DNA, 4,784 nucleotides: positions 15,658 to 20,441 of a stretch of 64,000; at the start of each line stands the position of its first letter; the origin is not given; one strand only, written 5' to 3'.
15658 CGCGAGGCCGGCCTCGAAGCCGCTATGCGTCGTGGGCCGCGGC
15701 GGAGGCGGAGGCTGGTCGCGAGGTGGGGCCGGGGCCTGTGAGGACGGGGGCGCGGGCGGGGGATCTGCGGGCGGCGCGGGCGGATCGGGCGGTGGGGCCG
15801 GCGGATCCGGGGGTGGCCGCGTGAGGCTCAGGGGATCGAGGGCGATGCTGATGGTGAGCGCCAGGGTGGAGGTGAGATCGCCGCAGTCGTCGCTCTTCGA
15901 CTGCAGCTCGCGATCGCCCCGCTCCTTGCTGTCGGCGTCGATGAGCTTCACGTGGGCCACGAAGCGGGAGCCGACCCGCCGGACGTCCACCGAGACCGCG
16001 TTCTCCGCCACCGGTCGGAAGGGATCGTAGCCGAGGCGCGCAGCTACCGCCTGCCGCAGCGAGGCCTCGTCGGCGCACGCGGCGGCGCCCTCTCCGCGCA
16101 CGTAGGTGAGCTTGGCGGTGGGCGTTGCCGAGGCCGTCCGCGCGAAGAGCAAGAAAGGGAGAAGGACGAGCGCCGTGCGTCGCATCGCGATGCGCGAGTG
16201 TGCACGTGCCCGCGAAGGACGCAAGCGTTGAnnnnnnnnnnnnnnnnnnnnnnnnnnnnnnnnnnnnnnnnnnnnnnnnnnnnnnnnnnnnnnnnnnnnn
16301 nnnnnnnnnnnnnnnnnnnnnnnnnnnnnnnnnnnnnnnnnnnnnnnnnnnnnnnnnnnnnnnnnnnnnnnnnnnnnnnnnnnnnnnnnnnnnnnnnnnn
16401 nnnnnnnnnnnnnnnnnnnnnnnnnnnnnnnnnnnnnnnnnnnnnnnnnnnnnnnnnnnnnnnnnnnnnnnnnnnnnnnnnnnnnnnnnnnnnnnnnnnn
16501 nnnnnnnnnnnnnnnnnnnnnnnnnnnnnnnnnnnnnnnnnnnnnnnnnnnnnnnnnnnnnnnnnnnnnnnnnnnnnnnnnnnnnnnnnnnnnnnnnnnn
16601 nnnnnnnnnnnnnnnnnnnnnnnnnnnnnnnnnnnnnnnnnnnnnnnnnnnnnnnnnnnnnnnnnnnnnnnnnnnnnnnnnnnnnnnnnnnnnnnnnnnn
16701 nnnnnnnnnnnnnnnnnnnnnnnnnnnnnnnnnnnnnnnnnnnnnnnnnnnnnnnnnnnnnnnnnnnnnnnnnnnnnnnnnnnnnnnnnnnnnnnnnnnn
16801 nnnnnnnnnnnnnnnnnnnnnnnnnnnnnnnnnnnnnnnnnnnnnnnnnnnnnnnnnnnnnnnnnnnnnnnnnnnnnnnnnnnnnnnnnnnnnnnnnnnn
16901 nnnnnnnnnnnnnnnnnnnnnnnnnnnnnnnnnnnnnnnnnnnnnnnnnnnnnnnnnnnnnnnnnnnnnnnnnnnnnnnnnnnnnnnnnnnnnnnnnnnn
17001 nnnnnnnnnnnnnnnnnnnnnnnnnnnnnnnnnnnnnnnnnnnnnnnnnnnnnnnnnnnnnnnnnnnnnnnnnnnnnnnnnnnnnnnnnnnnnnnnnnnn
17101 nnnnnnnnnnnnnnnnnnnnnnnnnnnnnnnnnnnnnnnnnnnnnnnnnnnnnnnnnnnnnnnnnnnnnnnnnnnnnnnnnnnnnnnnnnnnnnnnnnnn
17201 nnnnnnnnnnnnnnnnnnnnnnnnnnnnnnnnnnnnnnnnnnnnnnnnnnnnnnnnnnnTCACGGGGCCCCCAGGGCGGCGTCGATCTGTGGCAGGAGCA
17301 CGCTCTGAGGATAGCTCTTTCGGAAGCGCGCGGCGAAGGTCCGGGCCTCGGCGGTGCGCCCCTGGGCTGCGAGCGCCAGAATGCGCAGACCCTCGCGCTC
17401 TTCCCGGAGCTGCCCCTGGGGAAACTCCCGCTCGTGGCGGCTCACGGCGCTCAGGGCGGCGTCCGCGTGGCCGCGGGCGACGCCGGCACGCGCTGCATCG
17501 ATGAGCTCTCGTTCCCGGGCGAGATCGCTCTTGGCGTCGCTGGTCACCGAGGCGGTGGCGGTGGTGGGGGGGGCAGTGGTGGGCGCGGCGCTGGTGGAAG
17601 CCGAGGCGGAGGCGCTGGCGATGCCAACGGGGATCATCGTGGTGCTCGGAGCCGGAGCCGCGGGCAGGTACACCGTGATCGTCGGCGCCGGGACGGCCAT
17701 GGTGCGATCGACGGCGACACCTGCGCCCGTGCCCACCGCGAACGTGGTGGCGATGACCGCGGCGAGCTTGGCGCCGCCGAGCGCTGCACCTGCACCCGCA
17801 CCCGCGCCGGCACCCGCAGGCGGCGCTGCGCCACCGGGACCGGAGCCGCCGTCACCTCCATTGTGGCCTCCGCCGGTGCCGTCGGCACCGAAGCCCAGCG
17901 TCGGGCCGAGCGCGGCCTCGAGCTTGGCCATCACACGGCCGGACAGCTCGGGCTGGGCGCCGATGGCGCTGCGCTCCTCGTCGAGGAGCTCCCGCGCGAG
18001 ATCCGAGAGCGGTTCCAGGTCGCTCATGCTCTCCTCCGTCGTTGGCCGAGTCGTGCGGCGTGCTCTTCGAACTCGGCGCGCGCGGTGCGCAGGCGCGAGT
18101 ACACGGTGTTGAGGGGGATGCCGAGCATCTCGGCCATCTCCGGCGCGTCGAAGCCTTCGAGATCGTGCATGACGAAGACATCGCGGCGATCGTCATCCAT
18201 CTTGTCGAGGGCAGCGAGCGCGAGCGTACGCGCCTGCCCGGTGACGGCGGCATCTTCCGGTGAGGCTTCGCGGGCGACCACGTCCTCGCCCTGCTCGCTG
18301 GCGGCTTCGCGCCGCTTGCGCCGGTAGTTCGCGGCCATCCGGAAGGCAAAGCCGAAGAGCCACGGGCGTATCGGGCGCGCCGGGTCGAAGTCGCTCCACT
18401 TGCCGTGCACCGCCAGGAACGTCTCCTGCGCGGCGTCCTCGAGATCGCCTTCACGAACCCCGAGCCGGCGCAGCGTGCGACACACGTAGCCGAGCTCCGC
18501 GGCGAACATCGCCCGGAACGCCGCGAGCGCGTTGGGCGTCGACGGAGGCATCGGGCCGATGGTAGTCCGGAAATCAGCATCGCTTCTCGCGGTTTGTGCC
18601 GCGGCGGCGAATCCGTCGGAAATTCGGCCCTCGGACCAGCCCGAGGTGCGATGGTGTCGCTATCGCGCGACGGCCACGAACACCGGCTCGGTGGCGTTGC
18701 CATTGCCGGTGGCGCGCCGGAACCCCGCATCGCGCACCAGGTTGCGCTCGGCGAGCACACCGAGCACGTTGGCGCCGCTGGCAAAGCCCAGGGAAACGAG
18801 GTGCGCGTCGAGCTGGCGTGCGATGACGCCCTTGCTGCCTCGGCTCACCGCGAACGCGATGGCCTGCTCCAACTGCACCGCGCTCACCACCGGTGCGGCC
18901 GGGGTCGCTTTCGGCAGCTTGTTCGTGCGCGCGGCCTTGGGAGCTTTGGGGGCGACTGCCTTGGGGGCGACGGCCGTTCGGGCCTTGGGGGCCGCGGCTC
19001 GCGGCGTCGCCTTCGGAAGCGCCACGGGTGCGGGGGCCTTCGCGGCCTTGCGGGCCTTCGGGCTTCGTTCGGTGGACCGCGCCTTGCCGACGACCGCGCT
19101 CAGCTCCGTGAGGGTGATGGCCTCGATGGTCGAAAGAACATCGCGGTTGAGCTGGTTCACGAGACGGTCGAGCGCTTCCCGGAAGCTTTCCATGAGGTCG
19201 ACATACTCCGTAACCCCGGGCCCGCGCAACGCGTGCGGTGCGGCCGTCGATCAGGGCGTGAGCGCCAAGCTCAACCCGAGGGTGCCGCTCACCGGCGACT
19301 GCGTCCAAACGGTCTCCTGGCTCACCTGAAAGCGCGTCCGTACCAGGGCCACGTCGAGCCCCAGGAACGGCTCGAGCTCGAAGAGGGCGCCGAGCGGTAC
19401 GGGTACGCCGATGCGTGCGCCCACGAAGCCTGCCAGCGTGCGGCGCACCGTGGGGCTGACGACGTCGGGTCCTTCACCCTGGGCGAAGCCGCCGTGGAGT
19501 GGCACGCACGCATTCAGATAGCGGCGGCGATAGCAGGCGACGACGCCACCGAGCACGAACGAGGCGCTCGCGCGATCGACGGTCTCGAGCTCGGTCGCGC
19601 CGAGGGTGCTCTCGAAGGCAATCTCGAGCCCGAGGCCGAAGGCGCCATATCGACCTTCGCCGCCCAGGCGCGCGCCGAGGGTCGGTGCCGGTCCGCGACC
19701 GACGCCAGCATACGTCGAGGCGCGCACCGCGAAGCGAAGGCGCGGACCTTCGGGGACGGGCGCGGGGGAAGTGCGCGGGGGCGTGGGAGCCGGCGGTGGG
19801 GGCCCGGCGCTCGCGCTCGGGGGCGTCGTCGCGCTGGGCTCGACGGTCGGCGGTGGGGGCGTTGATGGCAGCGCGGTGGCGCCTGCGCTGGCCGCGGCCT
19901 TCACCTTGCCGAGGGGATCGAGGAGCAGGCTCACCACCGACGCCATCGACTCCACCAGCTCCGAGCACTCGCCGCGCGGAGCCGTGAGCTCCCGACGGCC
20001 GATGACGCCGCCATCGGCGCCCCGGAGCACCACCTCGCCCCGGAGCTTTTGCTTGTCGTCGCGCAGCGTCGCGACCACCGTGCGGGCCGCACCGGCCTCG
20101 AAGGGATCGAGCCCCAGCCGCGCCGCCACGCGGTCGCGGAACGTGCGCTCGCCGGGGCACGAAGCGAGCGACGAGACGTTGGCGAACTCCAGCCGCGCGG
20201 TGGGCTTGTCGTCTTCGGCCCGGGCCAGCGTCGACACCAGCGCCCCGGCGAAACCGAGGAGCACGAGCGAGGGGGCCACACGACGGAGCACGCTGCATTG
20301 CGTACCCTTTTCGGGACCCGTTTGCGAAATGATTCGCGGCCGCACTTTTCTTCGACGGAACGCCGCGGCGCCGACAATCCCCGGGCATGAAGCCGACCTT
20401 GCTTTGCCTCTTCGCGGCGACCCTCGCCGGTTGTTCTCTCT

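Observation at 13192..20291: Tandem duplication of a four-part module: secreted 2-Cys/beta-barrel protein, ECF sigma, anti-sigma, secreted output protein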

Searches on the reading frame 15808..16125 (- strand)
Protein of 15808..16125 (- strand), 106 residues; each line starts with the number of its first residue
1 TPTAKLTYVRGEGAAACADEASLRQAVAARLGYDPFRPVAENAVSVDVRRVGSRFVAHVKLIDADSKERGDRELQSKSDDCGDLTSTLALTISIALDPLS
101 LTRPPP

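Call 44: predict_structure(alignment_id=A5)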
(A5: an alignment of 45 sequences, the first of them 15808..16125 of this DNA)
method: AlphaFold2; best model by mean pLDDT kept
length: 106 residues; sequences in the alignment: 45
mean_pLDDT: 92.5   pTM: 0.82
mean pLDDT of the five models: 92.5, 92.2, 91.5, 90.7, 90.1
residues with pLDDT >= 90: 94; 70-90: 7; 50-70: 5; < 50: 0
segments of 3 or more residues with pLDDT < 50: none
pLDDT, mean of each block of 10 residues (from residue 1): 95 95 96 95 97 96 92 93 94 89 65
secondary structure, 60 per line:
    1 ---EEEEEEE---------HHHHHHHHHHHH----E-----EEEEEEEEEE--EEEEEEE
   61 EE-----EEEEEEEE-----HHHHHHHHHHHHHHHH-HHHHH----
elements in order: E4-10 H20-31 E42-51 E54-62 E68-75 H81-96 H98-102

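Call 48: fold_search(model_id=the predicted structure, library=pdb)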
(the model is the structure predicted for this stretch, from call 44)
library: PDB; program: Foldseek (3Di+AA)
matches with E <= 10: 1574; with E <= 0.001: 2
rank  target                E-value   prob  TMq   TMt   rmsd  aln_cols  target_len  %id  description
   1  3tqm_B                2.8e-04  1.00  0.43  0.47   6.7       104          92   12  Structure of an ribosomal subunit interface protein from Coxiella burnetii (released 2011-09-28)
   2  3tqm_A                9.4e-04  1.00  0.43  0.48   6.3       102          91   13  Structure of an ribosomal subunit interface protein from Coxiella burnetii (released 2011-09-28)
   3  4r40_A                1.8e-03  1.00  0.61  0.20   4.2       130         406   11  Crystal Structure of TolB/Pal complex from Yersinia pestis. (released 2014-09-03)
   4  3tqm_C                1.9e-03  0.99  0.42  0.46   7.0       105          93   13  Structure of an ribosomal subunit interface protein from Coxiella burnetii (released 2011-09-28)
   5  4hei_A                3.3e-03  0.99  0.44  0.49   5.6       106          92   10  2A X-RAY STRUCTURE OF HPF from VIBRIO CHOLERAE (released 2012-10-24)
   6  7mx5_B                3.8e-03  1.00  0.60  0.20   4.6       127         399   10  Crystal structure of TolB from Acinetobacter baumannii (released 2021-05-26)
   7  5mmj_y                5.6e-03  0.99  0.48  0.45   4.8       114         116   12  Structure of the small subunit of the chloroplast ribosome (released 2017-01-11)
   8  2rql_MODEL_1_A        6.7e-03  0.98  0.45  0.49   6.0       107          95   13  Solution structure of the E. coli ribosome hibernation promoting factor HPF (released 2010-02-02)
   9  4q6l                  8.2e-03  0.99  0.43  0.35   8.4       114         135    7  LpoB C-terminal domain from Salmonella enterica (Native) (released 2014-05-14)
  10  6h4n_x                8.2e-03  0.97  0.44  0.48   6.1       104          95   15  Structure of a hibernating 100S ribosome reveals an inactive conformation of the ribosomal protein S1 - 70S Hibernatin (released 2018-09-05)
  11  7mx5_A                8.7e-03  0.99  0.54  0.18   5.3       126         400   13  Crystal structure of TolB from Acinetobacter baumannii (released 2021-05-26)
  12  5ngm_Av               8.7e-03  0.95  0.42  0.31   5.8        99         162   12  2.9S structure of the 70S ribosome composing the S. aureus 100S complex (released 2017-10-04)
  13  8h1s_B                8.7e-03  0.80  0.39  0.27  10.3       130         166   12  Crystal structure of apo-LptDE complex (released 2023-10-11)
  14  8q2d_A                8.7e-03  0.77  0.36  0.29   7.1       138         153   12  Crystal structure of the E. coli PqiC Lipoprotein residues 17-187 (released 2023-09-20)
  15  2ywq_C                9.3e-03  0.96  0.43  0.48   5.9       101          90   12  Crystal structure of Thermus thermophilus Protein Y N-terminal domain (released 2008-04-15)
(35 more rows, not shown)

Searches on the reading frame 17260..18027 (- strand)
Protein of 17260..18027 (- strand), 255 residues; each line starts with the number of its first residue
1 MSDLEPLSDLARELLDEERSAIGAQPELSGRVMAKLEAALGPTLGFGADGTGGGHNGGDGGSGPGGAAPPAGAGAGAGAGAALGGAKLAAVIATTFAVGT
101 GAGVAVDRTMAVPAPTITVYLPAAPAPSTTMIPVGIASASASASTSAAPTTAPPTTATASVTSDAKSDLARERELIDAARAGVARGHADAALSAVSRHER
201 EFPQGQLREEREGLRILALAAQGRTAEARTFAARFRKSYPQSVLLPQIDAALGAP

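Call 5: search_protein_families(library=pfam, proteins=[window:17260-18027:-], max_evalue=0.1)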
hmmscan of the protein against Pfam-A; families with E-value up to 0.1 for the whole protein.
window:17260-18027:- (255 aa): 3 families
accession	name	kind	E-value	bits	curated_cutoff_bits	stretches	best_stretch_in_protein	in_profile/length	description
PF13174.12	TPR_6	-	0.0065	17.5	26.3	1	218-242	9-33/33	Tetratricopeptide repeat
PF13428.12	TPR_14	-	0.019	16.1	23.5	0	215-243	7-35/44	Tetratricopeptide repeat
PF11846.14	Wzy_C_2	-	0.061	13.7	28.5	1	165-242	106-179/191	Virulence factor membrane-bound polymerase, C-terminal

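Call 8: search_protein_families(library=ncbifam, proteins=[window:17260-18027:-], max_evalue=0.1)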
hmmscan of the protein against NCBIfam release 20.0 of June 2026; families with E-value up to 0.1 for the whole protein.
window:17260-18027:- (255 aa): 1 family
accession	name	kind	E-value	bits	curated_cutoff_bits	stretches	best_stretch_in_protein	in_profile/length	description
TIGR03302.1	OM_YfiO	subfamily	0.047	13.2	81.4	1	170-243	31-104/239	outer membrane protein assembly factor BamD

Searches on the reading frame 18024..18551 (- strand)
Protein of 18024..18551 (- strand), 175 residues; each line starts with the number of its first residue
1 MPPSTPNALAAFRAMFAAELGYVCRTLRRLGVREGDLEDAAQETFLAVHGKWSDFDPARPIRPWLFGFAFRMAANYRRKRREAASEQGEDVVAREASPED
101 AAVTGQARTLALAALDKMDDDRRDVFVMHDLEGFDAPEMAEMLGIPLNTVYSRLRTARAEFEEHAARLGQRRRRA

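Call 5: search_protein_families(library=pfam, proteins=[window:18024-18551:-], max_evalue=0.1)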
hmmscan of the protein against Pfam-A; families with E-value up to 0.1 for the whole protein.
window:18024-18551:- (175 aa): 9 families
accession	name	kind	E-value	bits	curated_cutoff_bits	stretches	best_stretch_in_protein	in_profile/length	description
PF08281.18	Sigma70_r4_2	-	1.9e-13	50.3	25.7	1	112-159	5-52/54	Sigma-70, region 4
PF04542.20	Sigma70_r2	-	1.3e-09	38.2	24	1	16-81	2-69/71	Sigma-70 region 2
PF07638.17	Sigma70_ECF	-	2.8e-05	24.6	21.1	1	77-164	89-182/185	ECF sigma factor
PF04545.22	Sigma70_r4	-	6.1e-05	22.9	24.1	1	114-158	1-45/50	Sigma-70, region 4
PF22233.2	PhyR_sigma-like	-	0.0012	19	27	1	118-162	4-48/50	Response regulator PhyR, sigma-like domain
PF02954.25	HTH_8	-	0.0013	18.9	22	1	137-155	22-40/42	Bacterial regulatory protein, Fis family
PF12728.13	HTH_17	-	0.0016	19.1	27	1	135-173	3-37/51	Helix-turn-helix domain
PF13556.12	HTH_30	-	0.019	15.2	27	0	133-158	12-37/59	PucR C-terminal helix-turn-helix domain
PF13384.12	HTH_23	-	0.036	14.4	24.6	0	124-155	9-39/50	Homeodomain-like domain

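Call 8: search_protein_families(library=ncbifam, proteins=[window:18024-18551:-], max_evalue=0.1)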
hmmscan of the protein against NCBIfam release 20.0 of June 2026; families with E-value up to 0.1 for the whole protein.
window:18024-18551:- (175 aa): 89 families (the best 25 are shown)
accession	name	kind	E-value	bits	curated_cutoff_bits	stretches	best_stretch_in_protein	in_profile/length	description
TIGR02937.1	sigma70-ECF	superfamily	2.8e-20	72.6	42.9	1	11-163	2-163/165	sigma-70 family RNA polymerase sigma factor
NF009171.0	PRK12518.1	equivalog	1.3e-17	64.3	208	1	10-165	27-184/191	RNA polymerase sigma factor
NF009166.1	PRK12513.1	equivalog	1.2e-16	61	206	1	10-166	22-187/193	RNA polymerase sigma factor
NF008888.0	PRK11922.1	equivalog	2.9e-16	59.8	204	1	10-163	30-194/231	RNA polymerase sigma factor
TIGR02983.1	SigE-fam_strep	subfamily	6.8e-16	58.6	141.55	1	10-165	6-158/162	SigE family RNA polymerase sigma factor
NF007227.0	PRK09645.1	subfamily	9.7e-16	58.2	202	1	13-155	16-160/177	sigma-70 family RNA polymerase sigma factor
NF004113.0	PRK05602.1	equivalog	2.9e-15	56.5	208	1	9-173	44-209/211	RNA polymerase sigma factor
TIGR02989.1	Sig-70_gvs1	subfamily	4.9e-15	55.8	124.55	1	11-160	2-153/158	RNA polymerase sigma-70 factor, Rhodopirellula/Verrucomicrobium family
NF009195.0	PRK12543.1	subfamily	5.6e-15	55.3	197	1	11-160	21-173/192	RNA polymerase sigma factor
TIGR02985.1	Sig70_bacteroi1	subfamily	1.3e-13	51.5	126.4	1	11-162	2-159/162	RNA polymerase sigma-70 factor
TIGR02950.1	SigM_subfam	subfamily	1.3e-13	51.1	147.95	1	37-163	27-156/159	RNA polymerase sigma factor, SigM family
NF007216.0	PRK09638.1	equivalog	2.4e-13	50.2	194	1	10-157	18-166/180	RNA polymerase sigma factor SigY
TIGR02959.1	SigZ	equivalog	3e-13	49.9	168.65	1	35-163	20-146/170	RNA polymerase sigma factor SigZ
NF007229.0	PRK09647.1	equivalog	3.1e-13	49.5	265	1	23-168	57-205/220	RNA polymerase sigma factor SigE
NF009165.0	PRK12512.1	equivalog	8.6e-13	48.3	198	1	23-153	39-167/184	RNA polymerase sigma factor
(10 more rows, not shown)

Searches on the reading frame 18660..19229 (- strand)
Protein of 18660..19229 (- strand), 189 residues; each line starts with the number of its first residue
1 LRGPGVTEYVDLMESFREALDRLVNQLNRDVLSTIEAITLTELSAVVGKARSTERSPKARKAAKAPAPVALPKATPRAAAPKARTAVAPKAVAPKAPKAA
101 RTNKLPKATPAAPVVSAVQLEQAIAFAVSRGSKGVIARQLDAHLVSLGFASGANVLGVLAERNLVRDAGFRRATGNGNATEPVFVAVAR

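Call 5: search_protein_families(library=pfam, proteins=[window:18660-19229:-], max_evalue=0.1)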
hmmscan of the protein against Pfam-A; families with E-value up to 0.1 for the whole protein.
window:18660-19229:- (189 aa): 0 families

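Call 8: search_protein_families(library=ncbifam, proteins=[window:18660-19229:-], max_evalue=0.1)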
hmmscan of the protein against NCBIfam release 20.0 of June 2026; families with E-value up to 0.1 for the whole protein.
window:18660-19229:- (189 aa): 3 families
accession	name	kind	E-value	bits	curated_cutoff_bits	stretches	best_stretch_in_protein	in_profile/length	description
NF003377.0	PRK04452.1-3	subfamily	0.035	13.1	527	1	35-128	309-394/432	acetyl-CoA decarbonylase/synthase complex subunit delta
NF008916.0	PRK12278.1-4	equivalog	0.084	12.7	193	0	38-114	96-171/223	50S ribosomal protein L21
NF038253.1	GBS_IgA_bnd_BAC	equivalog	0.09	10.6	1700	1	48-111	845-910/1127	IgA Fc-binding protein BAC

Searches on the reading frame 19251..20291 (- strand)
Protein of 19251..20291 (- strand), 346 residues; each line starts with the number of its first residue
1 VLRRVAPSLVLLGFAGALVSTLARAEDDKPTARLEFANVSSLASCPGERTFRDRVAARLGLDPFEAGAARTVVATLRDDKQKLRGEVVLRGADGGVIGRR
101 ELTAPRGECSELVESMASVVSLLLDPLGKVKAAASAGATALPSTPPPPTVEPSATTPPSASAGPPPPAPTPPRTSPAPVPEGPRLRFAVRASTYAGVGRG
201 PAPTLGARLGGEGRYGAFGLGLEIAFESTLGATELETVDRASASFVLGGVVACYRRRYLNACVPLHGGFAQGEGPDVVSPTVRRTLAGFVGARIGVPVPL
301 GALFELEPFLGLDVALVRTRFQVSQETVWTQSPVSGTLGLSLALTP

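Call 5: search_protein_families(library=pfam, proteins=[window:19251-20291:-], max_evalue=0.1)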
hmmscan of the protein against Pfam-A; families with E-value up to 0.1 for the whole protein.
window:19251-20291:- (346 aa): 0 families

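Call 8: search_protein_families(library=ncbifam, proteins=[window:19251-20291:-], max_evalue=0.1)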
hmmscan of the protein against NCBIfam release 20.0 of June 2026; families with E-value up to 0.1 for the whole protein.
window:19251-20291:- (346 aa): 0 families
